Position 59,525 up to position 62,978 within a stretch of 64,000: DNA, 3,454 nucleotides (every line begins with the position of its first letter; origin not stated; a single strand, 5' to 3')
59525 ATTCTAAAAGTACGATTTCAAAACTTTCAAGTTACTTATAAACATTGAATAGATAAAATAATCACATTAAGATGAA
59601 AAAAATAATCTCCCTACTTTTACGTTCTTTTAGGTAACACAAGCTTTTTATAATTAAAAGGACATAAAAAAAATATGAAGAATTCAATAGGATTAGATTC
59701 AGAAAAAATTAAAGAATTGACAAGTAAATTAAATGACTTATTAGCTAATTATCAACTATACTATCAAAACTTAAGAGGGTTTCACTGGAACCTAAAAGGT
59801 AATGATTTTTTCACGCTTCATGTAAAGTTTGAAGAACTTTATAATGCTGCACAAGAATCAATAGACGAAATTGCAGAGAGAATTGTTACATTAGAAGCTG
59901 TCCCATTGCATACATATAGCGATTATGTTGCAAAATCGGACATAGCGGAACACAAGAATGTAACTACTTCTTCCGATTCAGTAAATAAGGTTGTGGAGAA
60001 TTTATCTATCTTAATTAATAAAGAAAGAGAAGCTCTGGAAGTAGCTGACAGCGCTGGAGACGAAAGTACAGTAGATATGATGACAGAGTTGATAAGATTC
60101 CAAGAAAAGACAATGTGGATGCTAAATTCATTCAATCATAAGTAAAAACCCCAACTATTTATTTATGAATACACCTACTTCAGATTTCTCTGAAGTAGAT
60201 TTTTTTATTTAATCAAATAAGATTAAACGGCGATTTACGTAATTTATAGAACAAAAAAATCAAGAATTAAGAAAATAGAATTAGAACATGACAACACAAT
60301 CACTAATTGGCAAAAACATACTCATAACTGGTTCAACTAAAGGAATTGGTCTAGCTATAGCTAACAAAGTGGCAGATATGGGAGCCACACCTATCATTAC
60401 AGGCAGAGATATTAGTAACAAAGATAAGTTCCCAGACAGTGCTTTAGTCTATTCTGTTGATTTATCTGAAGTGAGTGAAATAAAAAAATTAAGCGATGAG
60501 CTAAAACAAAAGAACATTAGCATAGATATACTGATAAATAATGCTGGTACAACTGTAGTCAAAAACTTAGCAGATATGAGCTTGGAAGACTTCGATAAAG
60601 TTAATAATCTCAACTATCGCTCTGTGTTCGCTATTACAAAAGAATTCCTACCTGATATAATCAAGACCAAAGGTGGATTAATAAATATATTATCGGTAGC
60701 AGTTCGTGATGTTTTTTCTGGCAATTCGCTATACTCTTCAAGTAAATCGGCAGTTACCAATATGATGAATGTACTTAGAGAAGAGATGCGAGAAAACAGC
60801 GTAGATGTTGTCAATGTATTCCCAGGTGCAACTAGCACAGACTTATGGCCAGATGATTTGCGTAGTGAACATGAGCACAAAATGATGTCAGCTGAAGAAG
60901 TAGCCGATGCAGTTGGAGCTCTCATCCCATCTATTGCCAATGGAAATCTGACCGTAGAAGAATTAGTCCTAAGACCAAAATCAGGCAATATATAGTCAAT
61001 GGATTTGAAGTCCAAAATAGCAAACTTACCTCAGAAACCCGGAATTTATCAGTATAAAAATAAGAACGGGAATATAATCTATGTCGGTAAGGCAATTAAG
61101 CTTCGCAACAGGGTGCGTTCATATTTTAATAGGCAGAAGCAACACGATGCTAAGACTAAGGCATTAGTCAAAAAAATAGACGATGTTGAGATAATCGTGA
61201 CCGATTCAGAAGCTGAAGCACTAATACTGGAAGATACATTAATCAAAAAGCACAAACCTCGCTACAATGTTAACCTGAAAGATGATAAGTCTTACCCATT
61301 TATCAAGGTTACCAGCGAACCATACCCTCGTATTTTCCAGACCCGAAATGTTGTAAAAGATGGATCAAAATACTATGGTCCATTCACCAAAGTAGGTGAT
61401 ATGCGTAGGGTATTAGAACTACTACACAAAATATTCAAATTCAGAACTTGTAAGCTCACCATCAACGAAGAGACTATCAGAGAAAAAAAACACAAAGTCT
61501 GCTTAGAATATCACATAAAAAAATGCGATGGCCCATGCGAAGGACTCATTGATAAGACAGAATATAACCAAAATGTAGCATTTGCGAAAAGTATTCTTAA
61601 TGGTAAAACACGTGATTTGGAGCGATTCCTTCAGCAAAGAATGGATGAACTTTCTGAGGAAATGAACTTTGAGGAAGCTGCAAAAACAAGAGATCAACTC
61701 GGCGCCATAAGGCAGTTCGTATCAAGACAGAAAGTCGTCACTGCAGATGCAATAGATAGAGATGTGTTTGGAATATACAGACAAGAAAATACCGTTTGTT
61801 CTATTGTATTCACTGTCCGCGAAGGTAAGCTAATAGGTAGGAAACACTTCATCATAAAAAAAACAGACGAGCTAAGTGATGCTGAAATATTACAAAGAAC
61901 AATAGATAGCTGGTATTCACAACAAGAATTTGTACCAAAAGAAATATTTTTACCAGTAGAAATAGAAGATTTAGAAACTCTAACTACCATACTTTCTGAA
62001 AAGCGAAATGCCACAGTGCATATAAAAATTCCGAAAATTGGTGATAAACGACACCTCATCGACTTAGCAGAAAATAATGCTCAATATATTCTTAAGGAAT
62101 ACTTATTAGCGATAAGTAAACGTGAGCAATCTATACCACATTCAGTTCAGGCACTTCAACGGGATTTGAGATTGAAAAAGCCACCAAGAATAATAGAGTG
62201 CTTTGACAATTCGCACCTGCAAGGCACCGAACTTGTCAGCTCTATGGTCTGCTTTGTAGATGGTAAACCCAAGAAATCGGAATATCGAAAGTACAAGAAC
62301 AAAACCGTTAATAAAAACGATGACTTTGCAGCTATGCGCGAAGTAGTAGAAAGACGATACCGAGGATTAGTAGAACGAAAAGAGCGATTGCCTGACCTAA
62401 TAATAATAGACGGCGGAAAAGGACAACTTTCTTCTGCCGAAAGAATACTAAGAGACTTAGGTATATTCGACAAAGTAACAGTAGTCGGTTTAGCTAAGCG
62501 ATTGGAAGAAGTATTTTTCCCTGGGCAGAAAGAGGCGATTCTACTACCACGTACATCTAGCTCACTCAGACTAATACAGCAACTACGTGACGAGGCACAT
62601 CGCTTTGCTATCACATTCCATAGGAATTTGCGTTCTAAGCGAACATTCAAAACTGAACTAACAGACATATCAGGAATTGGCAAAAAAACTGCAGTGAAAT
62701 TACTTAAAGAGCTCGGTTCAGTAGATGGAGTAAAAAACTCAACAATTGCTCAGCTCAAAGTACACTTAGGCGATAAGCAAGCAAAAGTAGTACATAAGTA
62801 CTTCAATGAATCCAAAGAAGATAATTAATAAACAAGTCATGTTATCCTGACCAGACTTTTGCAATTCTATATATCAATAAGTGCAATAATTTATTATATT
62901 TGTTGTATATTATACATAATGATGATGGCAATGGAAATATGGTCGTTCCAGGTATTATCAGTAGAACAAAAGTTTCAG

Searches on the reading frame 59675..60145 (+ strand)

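Call 59: search_protein_families(library=pfam, proteins=[window:59675-60145:+], max_evalue=0.0001)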
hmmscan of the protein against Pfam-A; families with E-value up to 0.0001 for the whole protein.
window:59675-60145:+ (156 aa): 1 family
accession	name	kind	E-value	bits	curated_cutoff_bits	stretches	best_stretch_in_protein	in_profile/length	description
PF00210.30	Ferritin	-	5.1e-22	78.8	24.5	1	18-153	3-135/142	Ferritin-like domain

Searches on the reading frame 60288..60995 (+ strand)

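Call 59: search_protein_families(library=pfam, proteins=[window:60288-60995:+], max_evalue=0.0001)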
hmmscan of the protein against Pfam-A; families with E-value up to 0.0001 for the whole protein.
window:60288-60995:+ (235 aa): 3 families
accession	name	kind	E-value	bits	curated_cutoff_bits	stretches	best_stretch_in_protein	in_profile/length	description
PF00106.31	adh_short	-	9.4e-41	139.9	26.6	1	9-188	1-188/195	short chain dehydrogenase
PF13561.12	adh_short_C2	-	2.3e-28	99.8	27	1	17-190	5-184/236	Enoyl-(Acyl carrier protein) reductase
PF08659.16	KR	-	6.4e-06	26.6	22.6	1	11-106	3-109/180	KR domain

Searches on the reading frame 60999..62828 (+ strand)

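Call 59: search_protein_families(library=pfam, proteins=[window:60999-62828:+], max_evalue=0.0001)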
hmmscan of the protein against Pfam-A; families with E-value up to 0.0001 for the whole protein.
window:60999-62828:+ (609 aa): 5 families
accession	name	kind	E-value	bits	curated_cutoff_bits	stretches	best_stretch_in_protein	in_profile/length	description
PF08459.17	UvrC_RNaseH_dom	-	2.3e-58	197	22.3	1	388-538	2-159/159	UvrC RNAse H endonuclease domain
PF22920.2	UvrC_RNaseH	-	5.2e-36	123.5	24.3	1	253-367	1-115/116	UvrC Ribonuclease H-like domain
PF01541.30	GIY-YIG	-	1.1e-11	45.3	22.6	1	14-90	2-78/78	GIY-YIG catalytic domain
PF02151.25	UVR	-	7.6e-07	29.1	21.5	1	211-239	7-35/36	UvrB/uvrC motif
PF14520.12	HHH_5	-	1.5e-05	25.8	27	1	553-588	3-39/57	Helix-hairpin-helix domain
